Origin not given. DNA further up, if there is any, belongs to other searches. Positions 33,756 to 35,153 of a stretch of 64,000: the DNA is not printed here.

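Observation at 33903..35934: Three-gene operon: secreted protein, 71-aa Cys-containing peptide and ATP-grasp ligase with overlapping stop/start codons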

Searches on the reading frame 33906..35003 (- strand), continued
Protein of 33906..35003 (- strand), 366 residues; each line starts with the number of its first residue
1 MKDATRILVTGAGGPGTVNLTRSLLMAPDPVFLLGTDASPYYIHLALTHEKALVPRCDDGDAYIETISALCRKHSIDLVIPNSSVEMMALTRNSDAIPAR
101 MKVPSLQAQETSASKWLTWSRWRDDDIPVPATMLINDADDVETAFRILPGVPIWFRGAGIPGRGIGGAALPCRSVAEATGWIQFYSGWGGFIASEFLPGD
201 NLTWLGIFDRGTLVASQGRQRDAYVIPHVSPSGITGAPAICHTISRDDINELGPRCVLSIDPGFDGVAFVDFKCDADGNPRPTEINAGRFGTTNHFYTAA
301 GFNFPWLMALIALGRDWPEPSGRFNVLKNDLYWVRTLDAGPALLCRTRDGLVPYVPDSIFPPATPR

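Call 37: fold_search(model_id=the predicted structure, library=pdb)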
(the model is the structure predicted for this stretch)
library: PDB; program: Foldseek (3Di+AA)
matches with E <= 10: 1858; with E <= 0.001: 626
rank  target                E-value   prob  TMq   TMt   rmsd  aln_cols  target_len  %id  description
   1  2pn1                  1.1e-17  1.00  0.68  0.80   3.1       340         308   18  Crystal structure of carbamoylphosphate synthase large subunit (split gene in MJ) (ZP_00538348.1) from Exiguobacterium s (released 2007-05-08)
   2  2yw2_A                1.6e-17  1.00  0.68  0.60   3.9       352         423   14  Crystal structure of GAR synthetase from Aquifex aeolicus in complex with ATP (released 2007-10-23)
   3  4wd3_A                9.5e-17  1.00  0.56  0.54   5.5       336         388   14  Crystal structure of an L-amino acid ligase RizA (released 2015-09-09)
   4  9yx2_T                1.7e-16  1.00  0.64  0.51   5.1       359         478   16  Structure of the long chain acyl-CoA carboxylase complex from Mycobacterium smegmatis with ATP, bicarbonate, and propi (released 2025-11-26)
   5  2qk4_A                1.9e-16  1.00  0.67  0.59   3.9       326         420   15  Human glycinamide ribonucleotide synthetase (released 2007-07-24)
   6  9yx2_D                3.3e-16  1.00  0.61  0.49   5.5       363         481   16  Structure of the long chain acyl-CoA carboxylase complex from Mycobacterium smegmatis with ATP, bicarbonate, and propi (released 2025-11-26)
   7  3vot_B                4.0e-16  1.00  0.63  0.59   4.4       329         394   14  Crystal structure of L-amino acid ligase from Bacillus licheniformis (released 2012-11-07)
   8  9yx2_A                4.8e-16  1.00  0.60  0.40   5.6       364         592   16  Structure of the long chain acyl-CoA carboxylase complex from Mycobacterium smegmatis with ATP, bicarbonate, and propi (released 2025-11-26)
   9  1gso                  7.7e-16  1.00  0.61  0.54   4.9       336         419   15  GLYCINAMIDE RIBONUCLEOTIDE SYNTHETASE (GAR-SYN) FROM E. COLI. (released 1998-12-09)
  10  2ip4_A                8.6e-16  1.00  0.60  0.54   5.1       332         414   19  Crystal Structure of Glycinamide Ribonucleotide Synthetase from Thermus thermophilus HB8 (released 2007-10-30)
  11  9yx2_B                1.2e-15  1.00  0.62  0.49   5.3       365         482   16  Structure of the long chain acyl-CoA carboxylase complex from Mycobacterium smegmatis with ATP, bicarbonate, and propi (released 2025-11-26)
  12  3k5i_A                1.4e-15  1.00  0.63  0.61   4.4       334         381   16  Crystal structure of N5-carboxyaminoimidazole synthase from aspergillus clavatus in complex with ADP and 5-aminoimadaz (released 2009-10-20)
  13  8evz_A                1.7e-15  1.00  0.57  0.66   4.6       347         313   16  DdlB from Pseudomonas aeruginosa PAO1 in complex with ADP and phosphorylated D-cycloserine (released 2023-08-30)
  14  2vpq_A                1.8e-15  1.00  0.66  0.55   4.6       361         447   16  Crystal structure of biotin carboxylase from S. aureus complexed with AMPPNP (released 2008-09-09)
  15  2vpq_B                1.8e-15  1.00  0.65  0.54   4.7       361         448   16  Crystal structure of biotin carboxylase from S. aureus complexed with AMPPNP (released 2008-09-09)
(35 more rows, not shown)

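Call 64: search_protein_families(library=padloc, proteins=[window:33906-35003:-], max_evalue=0.01)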
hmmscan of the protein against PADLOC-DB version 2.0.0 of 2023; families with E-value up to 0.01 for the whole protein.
window:33906-35003:- (366 aa): 0 families

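Call 81: search_protein_families(library=pfam, alignment_id=A2, max_evalue=0.01)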
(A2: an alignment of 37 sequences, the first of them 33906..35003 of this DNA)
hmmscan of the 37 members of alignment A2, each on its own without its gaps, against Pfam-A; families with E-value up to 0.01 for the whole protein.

A. member 1, window:33906-35003:- (366 aa): 1 family
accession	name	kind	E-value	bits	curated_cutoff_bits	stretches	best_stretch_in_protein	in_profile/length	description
PF21360.3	PylC-like_N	-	6.1e-06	26.7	27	1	34-96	26-87/96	PylC-like, N-terminal domain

B. families by the number of members that match (of 37 scanned): 4 families
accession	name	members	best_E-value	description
PF21360.3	PylC-like_N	24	6.2e-10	PylC-like, N-terminal domain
PF15632.11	ATPgrasp_Ter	16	2.2e-06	ATP-grasp in the biosynthetic pathway with Ter operon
PF02655.19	ATP-grasp_3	1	0.00087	ATP-grasp domain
PF13549.11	ATP-grasp_5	1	0.0084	ATP-grasp domain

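Call 82: search_protein_families(library=ncbifam, alignment_id=A2, max_evalue=0.001)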
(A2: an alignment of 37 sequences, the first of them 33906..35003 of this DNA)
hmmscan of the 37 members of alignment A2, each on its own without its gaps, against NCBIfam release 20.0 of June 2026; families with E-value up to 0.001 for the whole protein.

A. member 1, window:33906-35003:- (366 aa): 4 families
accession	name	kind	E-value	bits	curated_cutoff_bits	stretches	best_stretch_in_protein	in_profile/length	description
NF009402.0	PRK12767.1-1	equivalog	1.6e-19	69.9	218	1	5-143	3-145/329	carbamoyl phosphate synthase-like protein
NF009405.0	PRK12767.1-4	equivalog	8e-10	38.2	390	1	32-142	28-140/320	carbamoyl phosphate synthase-like protein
NF005315.0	PRK06849.1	equivalog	1.2e-09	37.7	406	1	2-143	2-145/389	hypothetical protein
NF009403.0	PRK12767.1-2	equivalog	0.0007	18.9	286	1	35-141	26-134/342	carbamoyl phosphate synthase-like protein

B. families by the number of members that match (of 37 scanned): 14 families
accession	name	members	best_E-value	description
NF009402.0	PRK12767.1-1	37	5.4e-22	carbamoyl phosphate synthase-like protein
NF009405.0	PRK12767.1-4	37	4.3e-16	carbamoyl phosphate synthase-like protein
NF005315.0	PRK06849.1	37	4e-12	hypothetical protein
NF009404.0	PRK12767.1-3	32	1.2e-12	carbamoyl phosphate synthase-like protein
NF009403.0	PRK12767.1-2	19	3.7e-09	carbamoyl phosphate synthase-like protein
NF009406.0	PRK12767.1-5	12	1.4e-08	carbamoyl phosphate synthase-like protein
TIGR00768.1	rimK_fam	6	5e-06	RimK family alpha-L-glutamate ligase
NF010623.0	PRK14016.1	2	7.7e-05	cyanophycin synthetase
NF004680.0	PRK06019.1-6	2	0.00018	5-(carboxyamino)imidazole ribonucleotide synthase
TIGR02068.2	cya_phycin_syn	2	0.00066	cyanophycin synthetase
NF006406.0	PRK08654.1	1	6e-05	acetyl-CoA carboxylase biotin carboxylase subunit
NF040720.1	MptN_Meth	1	6.6e-05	tetrahydromethanopterin:alpha-L-glutamate ligase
NF002378.0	PRK01372.1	1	0.00064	D-alanine--D-alanine ligase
NF004679.0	PRK06019.1-5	1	0.00077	5-(carboxyamino)imidazole ribonucleotide synthase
